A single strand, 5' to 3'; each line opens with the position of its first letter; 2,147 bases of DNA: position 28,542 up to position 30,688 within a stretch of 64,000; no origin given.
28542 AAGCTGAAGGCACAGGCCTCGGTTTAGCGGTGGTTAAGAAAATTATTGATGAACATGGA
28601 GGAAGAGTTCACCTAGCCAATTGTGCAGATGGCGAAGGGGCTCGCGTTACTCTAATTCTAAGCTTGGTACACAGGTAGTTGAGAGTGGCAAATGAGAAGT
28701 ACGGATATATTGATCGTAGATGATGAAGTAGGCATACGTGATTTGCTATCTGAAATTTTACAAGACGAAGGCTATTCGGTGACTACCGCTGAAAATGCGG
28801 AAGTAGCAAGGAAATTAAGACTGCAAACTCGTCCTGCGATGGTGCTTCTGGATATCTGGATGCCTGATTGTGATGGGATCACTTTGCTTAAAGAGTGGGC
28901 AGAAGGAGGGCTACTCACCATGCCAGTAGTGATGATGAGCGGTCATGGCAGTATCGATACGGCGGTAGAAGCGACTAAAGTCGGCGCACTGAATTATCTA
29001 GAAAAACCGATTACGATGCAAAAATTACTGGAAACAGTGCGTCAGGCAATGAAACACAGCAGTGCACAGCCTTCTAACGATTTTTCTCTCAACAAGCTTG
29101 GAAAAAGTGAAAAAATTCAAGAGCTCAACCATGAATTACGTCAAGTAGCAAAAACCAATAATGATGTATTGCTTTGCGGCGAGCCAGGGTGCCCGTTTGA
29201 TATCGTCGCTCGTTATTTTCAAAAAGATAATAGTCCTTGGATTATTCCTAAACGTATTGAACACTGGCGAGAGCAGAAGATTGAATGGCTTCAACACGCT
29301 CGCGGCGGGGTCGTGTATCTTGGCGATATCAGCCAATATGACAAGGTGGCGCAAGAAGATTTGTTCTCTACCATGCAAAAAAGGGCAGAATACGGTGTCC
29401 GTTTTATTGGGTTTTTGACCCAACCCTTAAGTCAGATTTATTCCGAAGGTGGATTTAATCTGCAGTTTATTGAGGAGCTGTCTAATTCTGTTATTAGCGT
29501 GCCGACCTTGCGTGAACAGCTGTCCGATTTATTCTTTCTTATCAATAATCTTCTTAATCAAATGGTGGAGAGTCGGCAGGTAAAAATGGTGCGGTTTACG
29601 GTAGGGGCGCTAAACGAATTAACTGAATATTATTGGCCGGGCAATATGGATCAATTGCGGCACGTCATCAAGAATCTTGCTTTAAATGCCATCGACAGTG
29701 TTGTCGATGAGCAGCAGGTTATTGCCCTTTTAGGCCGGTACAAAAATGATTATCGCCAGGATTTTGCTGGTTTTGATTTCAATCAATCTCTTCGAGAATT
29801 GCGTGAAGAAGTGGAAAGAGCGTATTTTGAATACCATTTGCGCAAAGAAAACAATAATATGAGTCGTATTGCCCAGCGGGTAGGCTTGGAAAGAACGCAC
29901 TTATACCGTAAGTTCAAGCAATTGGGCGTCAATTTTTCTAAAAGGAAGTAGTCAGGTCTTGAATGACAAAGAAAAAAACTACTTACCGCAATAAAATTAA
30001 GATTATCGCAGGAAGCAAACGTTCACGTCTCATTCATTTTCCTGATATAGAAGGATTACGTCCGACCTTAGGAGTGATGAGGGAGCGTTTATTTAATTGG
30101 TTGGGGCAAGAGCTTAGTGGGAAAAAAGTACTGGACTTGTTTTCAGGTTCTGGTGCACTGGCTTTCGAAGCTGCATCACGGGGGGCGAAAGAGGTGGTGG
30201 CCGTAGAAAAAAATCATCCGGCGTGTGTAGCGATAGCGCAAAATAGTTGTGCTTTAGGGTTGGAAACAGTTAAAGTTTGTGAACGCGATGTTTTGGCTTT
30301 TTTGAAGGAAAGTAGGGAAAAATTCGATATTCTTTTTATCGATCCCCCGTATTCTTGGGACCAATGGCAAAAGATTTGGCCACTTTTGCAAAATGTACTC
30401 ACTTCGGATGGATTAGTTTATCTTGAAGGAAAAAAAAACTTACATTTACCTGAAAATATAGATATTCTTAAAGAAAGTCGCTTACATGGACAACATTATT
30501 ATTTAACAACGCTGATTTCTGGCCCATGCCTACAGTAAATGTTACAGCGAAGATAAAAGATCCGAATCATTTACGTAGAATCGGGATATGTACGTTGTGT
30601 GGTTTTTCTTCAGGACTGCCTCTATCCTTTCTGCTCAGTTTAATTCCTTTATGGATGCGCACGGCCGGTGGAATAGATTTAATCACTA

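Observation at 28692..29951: NtrX-like regulator with a dead AAA+ sigma54-activator module downstream of fmt-rsmB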

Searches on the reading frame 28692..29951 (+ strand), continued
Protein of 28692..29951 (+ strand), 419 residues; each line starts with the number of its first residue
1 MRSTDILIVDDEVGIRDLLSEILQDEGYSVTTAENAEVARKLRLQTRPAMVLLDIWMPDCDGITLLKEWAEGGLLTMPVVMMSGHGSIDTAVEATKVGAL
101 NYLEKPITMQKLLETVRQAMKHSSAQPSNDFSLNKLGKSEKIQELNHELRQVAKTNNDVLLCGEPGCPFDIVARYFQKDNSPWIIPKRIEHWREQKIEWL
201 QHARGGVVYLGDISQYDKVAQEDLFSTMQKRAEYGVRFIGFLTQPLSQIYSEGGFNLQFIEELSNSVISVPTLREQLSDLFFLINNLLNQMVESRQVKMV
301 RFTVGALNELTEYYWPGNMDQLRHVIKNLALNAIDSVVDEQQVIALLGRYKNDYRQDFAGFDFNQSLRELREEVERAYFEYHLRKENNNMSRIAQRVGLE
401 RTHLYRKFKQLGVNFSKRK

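Call 44: predict_structure(alignment_id=A2)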
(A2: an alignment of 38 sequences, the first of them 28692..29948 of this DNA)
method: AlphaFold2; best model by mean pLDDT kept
length: 419 residues; sequences in the alignment: 38
mean_pLDDT: 75.3   pTM: 0.53
mean pLDDT of the five models: 75.3, 75.3, 72.7, 68.3, 66.0
residues with pLDDT >= 90: 33; 70-90: 273; 50-70: 88; < 50: 25
segments of 3 or more residues with pLDDT < 50: 124-130, 352-362
pLDDT, mean of each block of 10 residues (from residue 1): 74 86 87 86 79 70 73 71 63 60 75 76 46 66 87 91 81 81 66 61 85 84 88 89 80 83 92 77 78 74 79 59 76 83 74 37 54 73 79 81 86 73
secondary structure, 60 per line:
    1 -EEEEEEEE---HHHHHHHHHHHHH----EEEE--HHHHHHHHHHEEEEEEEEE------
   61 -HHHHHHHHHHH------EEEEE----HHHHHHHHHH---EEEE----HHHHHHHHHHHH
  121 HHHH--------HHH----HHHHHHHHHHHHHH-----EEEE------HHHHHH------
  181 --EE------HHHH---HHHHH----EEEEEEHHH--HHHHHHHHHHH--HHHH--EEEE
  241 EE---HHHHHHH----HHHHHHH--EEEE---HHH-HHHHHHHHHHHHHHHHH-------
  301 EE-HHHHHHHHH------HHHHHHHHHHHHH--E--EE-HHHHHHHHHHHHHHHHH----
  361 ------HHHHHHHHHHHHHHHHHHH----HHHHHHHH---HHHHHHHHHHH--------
elements in order: E2-9 H13-25 E30-33 H36-45 E46-54 H62-72 E79-83 H88-97 E101-104 H109-124 H140-153 E159-162 H169-174 H191-194 H198-202 E207-212 H218-228 H231-234 E237-242 H246-252 H257-263 E266-269 H277-293 H304-312 H319-331 H340-356 H367-385 H390-397 H401-411

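Call 46: fold_search(model_id=the predicted structure, library=pdb)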
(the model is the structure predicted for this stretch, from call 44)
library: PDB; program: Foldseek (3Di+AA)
matches with E <= 10: 1616; with E <= 0.001: 671
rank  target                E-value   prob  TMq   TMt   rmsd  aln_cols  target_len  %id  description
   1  5m7p_B                2.0e-27  1.00  0.46  0.45  21.1       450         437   29  Crystal structure of NtrX from Brucella abortus in complex with ADP processed with the CrystalDirect automated mountin (released 2017-01-25)
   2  5m7n_A                4.6e-27  1.00  0.44  0.42  23.6       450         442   29  Crystal structure of NtrX from Brucella abortus in complex with ATP processed with the CrystalDirect automated mountin (released 2017-01-25)
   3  5m7o_B                6.1e-27  1.00  0.45  0.44  21.4       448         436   29  Crystal structure of NtrX from Brucella abortus processed with the CrystalDirect automated mounting and cryo-cooling t (released 2017-01-25)
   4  5m7p_A                6.8e-27  1.00  0.45  0.43  23.5       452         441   29  Crystal structure of NtrX from Brucella abortus in complex with ADP processed with the CrystalDirect automated mountin (released 2017-01-25)
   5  5m7o_A                1.1e-26  1.00  0.45  0.42  23.6       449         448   29  Crystal structure of NtrX from Brucella abortus processed with the CrystalDirect automated mounting and cryo-cooling t (released 2017-01-25)
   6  5m7n_B                1.6e-25  1.00  0.45  0.45  21.3       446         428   29  Crystal structure of NtrX from Brucella abortus in complex with ATP processed with the CrystalDirect automated mountin (released 2017-01-25)
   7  1ny5_B                2.4e-21  1.00  0.43  0.46  17.2       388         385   26  Crystal structure of sigm54 activator (AAA+ ATPase) in the inactive state (released 2003-11-11)
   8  4l4u                  3.2e-21  1.00  0.42  0.45  17.2       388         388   25  Crystal structure of construct containing A. aeolicus NtrC1 receiver, central and DNA binding domains (released 2013-08-28)
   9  1ny5_A                4.0e-21  1.00  0.44  0.48  17.2       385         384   25  Crystal structure of sigm54 activator (AAA+ ATPase) in the inactive state (released 2003-11-11)
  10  3dzd_A                5.6e-20  1.00  0.41  0.46  17.2       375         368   25  Crystal structure of sigma54 activator NTRC4 in the inactive state (released 2008-11-25)
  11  7v2b_D                7.4e-18  1.00  0.44  0.48  21.3       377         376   22  Crystal Structure of VpsR display novel dimeric architecture and c-di-GMP binding: mechanistic implications in oligome (released 2022-04-06)
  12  8p53_D                1.7e-17  1.00  0.42  0.46  20.5       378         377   23  Cryo-EM structure of the c-di-GMP-free FleQ-FleN master regulator complex of P. aeruginosa (released 2023-12-13)
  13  8p53_C                2.2e-17  1.00  0.42  0.46  20.5       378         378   23  Cryo-EM structure of the c-di-GMP-free FleQ-FleN master regulator complex of P. aeruginosa (released 2023-12-13)
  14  7v2b_A                2.5e-17  1.00  0.44  0.49  21.4       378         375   21  Crystal Structure of VpsR display novel dimeric architecture and c-di-GMP binding: mechanistic implications in oligome (released 2022-04-06)
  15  5ep0                  3.1e-17  1.00  0.43  0.47  13.6       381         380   24  Quorum-Sensing Signal Integrator LuxO - Receiver+Catalytic Domains (released 2016-04-20)
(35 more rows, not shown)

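Call 47: find_encoding_contigs(protein=window:28692-29951:+, flank=3000, max_places=5)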
Protein window:28692-29951:+ (419 aa): 24 contigs read that carry it; 5 places shown.
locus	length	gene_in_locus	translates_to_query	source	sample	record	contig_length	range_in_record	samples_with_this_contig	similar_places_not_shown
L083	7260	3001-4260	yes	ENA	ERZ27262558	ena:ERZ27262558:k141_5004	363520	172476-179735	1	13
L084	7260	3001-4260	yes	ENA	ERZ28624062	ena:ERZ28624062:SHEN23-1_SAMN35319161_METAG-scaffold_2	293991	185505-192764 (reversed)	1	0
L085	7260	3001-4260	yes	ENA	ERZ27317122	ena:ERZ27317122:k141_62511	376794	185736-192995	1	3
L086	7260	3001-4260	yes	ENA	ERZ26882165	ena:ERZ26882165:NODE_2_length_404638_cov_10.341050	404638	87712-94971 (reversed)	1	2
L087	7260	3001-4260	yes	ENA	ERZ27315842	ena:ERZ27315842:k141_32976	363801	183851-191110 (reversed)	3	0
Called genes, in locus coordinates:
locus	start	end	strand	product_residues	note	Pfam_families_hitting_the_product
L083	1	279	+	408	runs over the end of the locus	PF01029:NusB, PF22458:RsmF-B_ferredox, PF01728:FtsJ (weak), PF01189:Methyltr_RsmB-F, PF13649:Methyltransf_25 (weak)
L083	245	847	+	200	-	PF14334:DUF4390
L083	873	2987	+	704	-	PF19312:NtrY_N (faint), PF00672:HAMP, PF00512:HisKA (weak), PF02518:HATPase_c, PF14501:HATPase_c_5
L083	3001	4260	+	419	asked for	PF00072:Response_reg, PF00158:Sigma54_activat (faint), PF14532:Sigma54_activ_2, PF25601:AAA_lid_14, PF02954:HTH_8 (weak)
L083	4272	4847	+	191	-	PF03602:Cons_hypoth95, PF05175:MTS, PF13847:Methyltransf_31, PF13649:Methyltransf_25 (weak)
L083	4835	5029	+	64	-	-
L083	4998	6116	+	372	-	PF07690:MFS_1, PF13000:Acatn (faint)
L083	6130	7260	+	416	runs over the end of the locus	PF00171:Aldedh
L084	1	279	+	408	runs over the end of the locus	PF01029:NusB, PF22458:RsmF-B_ferredox, PF01728:FtsJ (weak), PF01189:Methyltr_RsmB-F, PF13649:Methyltransf_25 (weak)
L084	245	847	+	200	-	PF14334:DUF4390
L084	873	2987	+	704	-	PF19312:NtrY_N (faint), PF00672:HAMP, PF00512:HisKA (weak), PF02518:HATPase_c, PF14501:HATPase_c_5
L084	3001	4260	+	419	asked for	PF00072:Response_reg, PF00158:Sigma54_activat (faint), PF14532:Sigma54_activ_2, PF25601:AAA_lid_14, PF02954:HTH_8 (weak)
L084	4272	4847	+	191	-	PF03602:Cons_hypoth95, PF05175:MTS, PF13847:Methyltransf_31, PF13649:Methyltransf_25 (weak)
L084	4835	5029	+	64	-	-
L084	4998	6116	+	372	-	PF07690:MFS_1, PF13000:Acatn (faint)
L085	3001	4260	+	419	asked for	PF00072:Response_reg, PF00158:Sigma54_activat (faint), PF14532:Sigma54_activ_2, PF25601:AAA_lid_14, PF02954:HTH_8 (weak)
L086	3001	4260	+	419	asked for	PF00072:Response_reg, PF00158:Sigma54_activat (faint), PF14532:Sigma54_activ_2, PF25601:AAA_lid_14, PF02954:HTH_8 (weak)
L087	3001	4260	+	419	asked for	PF00072:Response_reg, PF00158:Sigma54_activat (faint), PF14532:Sigma54_activ_2, PF25601:AAA_lid_14, PF02954:HTH_8 (weak)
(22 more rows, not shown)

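Call 48: find_encoding_contigs(protein=P0004, flank=8000, max_places=2)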
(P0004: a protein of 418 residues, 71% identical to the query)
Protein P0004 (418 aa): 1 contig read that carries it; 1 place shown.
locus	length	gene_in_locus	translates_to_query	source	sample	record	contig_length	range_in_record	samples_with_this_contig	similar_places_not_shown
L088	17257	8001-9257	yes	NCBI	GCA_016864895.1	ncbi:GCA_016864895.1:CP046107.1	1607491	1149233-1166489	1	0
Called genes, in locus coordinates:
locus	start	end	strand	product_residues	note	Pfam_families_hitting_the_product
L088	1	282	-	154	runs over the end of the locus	PF04361:DUF494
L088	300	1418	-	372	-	PF02481:DNA_processg_A, PF18306:LDcluster4, PF17782:WHD_DprA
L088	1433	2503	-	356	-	-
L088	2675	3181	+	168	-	PF01327:Pep_deformylase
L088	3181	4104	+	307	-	PF00551:Formyl_trans_N, PF02911:Formyl_trans_C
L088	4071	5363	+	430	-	PF01029:NusB, PF17125:Methyltr_RsmF_N (weak), PF22458:RsmF-B_ferredox, PF01189:Methyltr_RsmB-F, PF13847:Methyltransf_31 (weak), PF13649:Methyltransf_25 (weak)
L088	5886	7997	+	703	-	PF00672:HAMP, PF00512:HisKA, PF02518:HATPase_c, PF14501:HATPase_c_5 (weak)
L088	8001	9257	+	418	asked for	PF00072:Response_reg, PF00158:Sigma54_activat (faint), PF14532:Sigma54_activ_2, PF25601:AAA_lid_14, PF02954:HTH_8 (weak)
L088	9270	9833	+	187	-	PF03602:Cons_hypoth95, PF05175:MTS (weak), PF06325:PrmA (weak), PF13847:Methyltransf_31 (weak), PF13649:Methyltransf_25 (weak)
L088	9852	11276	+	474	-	PF07690:MFS_1, PF13000:Acatn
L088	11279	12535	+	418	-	PF00171:Aldedh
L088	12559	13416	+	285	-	PF01435:Peptidase_M48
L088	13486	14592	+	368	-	PF01743:PolyA_pol, PF12627:PolyA_pol_RNAbd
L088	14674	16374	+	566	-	PF06097:DUF945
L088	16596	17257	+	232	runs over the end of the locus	PF00929:RNase_T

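Call 50: search_solved_structures(query=L080:7385-7840:+, max_evalue=1e-10, show_alignments=1)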
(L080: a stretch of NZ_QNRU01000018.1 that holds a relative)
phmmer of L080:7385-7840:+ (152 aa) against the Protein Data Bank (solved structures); distinct sequences matched with E-value up to 1e-10: 1.
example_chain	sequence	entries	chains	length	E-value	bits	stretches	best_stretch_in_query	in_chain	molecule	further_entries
3co5_A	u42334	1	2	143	1.3e-90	304.6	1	4-144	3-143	Putative two-component system transcriptional response regulator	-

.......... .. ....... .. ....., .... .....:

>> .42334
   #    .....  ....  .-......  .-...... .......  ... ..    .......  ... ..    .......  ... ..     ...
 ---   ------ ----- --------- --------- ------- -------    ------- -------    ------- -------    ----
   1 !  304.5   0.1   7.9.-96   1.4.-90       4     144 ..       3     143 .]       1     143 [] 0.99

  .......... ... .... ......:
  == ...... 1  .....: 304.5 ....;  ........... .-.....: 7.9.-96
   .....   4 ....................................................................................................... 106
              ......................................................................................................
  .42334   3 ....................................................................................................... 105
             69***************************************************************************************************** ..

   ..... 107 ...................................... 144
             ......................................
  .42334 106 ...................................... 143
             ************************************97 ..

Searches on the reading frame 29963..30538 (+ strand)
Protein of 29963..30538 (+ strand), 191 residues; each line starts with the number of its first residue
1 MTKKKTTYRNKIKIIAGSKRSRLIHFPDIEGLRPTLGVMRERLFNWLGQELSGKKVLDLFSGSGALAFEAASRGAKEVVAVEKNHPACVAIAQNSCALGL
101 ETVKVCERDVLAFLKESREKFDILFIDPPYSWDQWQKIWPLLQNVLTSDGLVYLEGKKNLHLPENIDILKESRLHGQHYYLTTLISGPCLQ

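Call 3: search_protein_families(library=pfam, proteins=[window:29963-30538:+], max_evalue=0.1)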
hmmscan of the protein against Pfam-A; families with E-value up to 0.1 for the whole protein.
window:29963-30538:+ (191 aa): 15 families
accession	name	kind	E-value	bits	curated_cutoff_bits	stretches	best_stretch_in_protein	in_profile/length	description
PF03602.21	Cons_hypoth95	-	2e-45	155.1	24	1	12-173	1-169/182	Conserved hypothetical protein 95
PF13847.12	Methyltransf_31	-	3e-10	40.4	27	1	52-155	3-110/145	Methyltransferase domain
PF05175.20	MTS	-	5.8e-08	33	23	1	47-135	27-113/170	Methyltransferase small domain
PF13649.12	Methyltransf_25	-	3e-06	28.3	27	1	56-150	1-97/97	Methyltransferase domain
PF02086.21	MethyltransfD12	-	4e-05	23.9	22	1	42-77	7-45/253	D12 class N6 adenine-specific DNA methyltransferase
PF09445.16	Methyltransf_15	-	0.00014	22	22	1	54-130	2-81/165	RNA cap guanine-N2 methyltransferase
PF06325.19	PrmA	-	0.00037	20.5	22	1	51-97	160-206/296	Ribosomal protein L11 methyltransferase (PrmA)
PF01189.24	Methyltr_RsmB-F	-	0.0014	18.7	27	1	73-131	31-90/199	16S rRNA methyltransferase RsmB/F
PF02475.24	TRM5-TYW2_MTfase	-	0.0021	18.5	28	1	52-117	36-101/164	TRM5/TYW2 methyltransferase domain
PF02005.22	TRM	-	0.0026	17.5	27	1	43-128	39-128/376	N2,N2-dimethylguanosine tRNA methyltransferase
PF13578.12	Methyltransf_24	-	0.0041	18.4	26.3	1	64-153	10-101/105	Methyltransferase domain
PF01170.24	UPF0020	-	0.0055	16.9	22.3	0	52-130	28-131/197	RMKL-like, methyltransferase domain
PF05185.22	PRMT5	-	0.038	14.3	22.9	1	74-124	90-138/171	PRMT5 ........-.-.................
PF01861.22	BpsA_C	-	0.051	13.3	27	1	50-133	42-125/243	Branched-chain polyamine synthase A C-terminal domain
PF01555.25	N6_N4_Mtase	-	0.085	13.2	26.7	0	53-88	182-216/221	DNA methylase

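Call 4: search_protein_families(library=ncbifam, proteins=[window:29963-30538:+], max_evalue=0.1)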
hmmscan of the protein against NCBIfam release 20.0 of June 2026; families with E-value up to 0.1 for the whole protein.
window:29963-30538:+ (191 aa): 45 families (the best 25 are shown)
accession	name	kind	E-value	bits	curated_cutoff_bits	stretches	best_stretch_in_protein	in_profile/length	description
TIGR00095.1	TIGR00095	equivalog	3.7e-37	127.9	117.5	1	8-173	8-182/194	16S rRNA (guanine(966)-N(2))-methyltransferase RsmD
NF008157.0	PRK10909.1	equivalog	8.1e-32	110.6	302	1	3-168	4-174/199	16S rRNA (guanine(966)-N(2))-methyltransferase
NF008748.0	PRK11783.1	equivalog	1.8e-10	39.7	466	1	46-129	535-620/704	bifunctional 23S rRNA (guanine(2069)-N(7))-methyltransferase RlmK/23S rRNA (guanine(2445)-N(2))-methyltransferase RlmL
TIGR03534.1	RF_mod_PrmC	equivalog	2.1e-10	40.5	199.1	1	49-130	82-166/253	peptide chain release factor N(5)-glutamine methyltransferase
NF053718.1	23SC1962Mtase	equivalog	2.1e-08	33.3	575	1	50-129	208-289/383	23S rRNA (cytosine(1962)-C(5))-methyltransferase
TIGR02469.1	CbiT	equivalog_domain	3.5e-08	33.7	78.3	1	52-147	18-113/124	precorrin-6Y C5,15-methyltransferase (decarboxylating) subunit CbiT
NF033380.1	Rlm_2499C5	equivalog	5e-08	32.1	650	1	52-129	220-299/391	23S rRNA (cytosine(2499)-C(5))-methyltransferase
NF011529.0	PRK14968.1-3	equivalog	1.3e-07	31.3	162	1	52-130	34-108/198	putative methyltransferase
TIGR00536.1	hemK_fam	subfamily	1.9e-07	30.4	115.5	1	41-130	103-192/286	HemK family protein methyltransferase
NF047853.1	tRm6a37MtseTrmN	equivalog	4.2e-07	30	350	1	53-130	44-124/244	tRNA(1)(Val) (adenine(37)-N(6))-methyltransferase TrmN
NF046099.1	RSP_2647_MTase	equivalog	7.8e-07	28.2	600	1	52-129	217-298/391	RSP_2647 family RNA methyltransferase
NF002909.0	PRK03522.2-1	equivalog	8.4e-07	28.5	553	1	45-129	226-308/374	23S rRNA (uracil(747)-C(5))-methyltransferase RlmC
NF001785.0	PRK00517.2-2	equivalog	8.8e-07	28.3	188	1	47-124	140-215/282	50S ribosomal protein L11 methyltransferase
TIGR03533.1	L3_gln_methyl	equivalog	1.9e-06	27.4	229.7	1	38-131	108-200/284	50S ribosomal protein L3 N(5)-glutamine methyltransferase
TIGR02021.1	BchM-ChlM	equivalog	2.3e-06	27.2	158.9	1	38-123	39-121/218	magnesium protoporphyrin IX methyltransferase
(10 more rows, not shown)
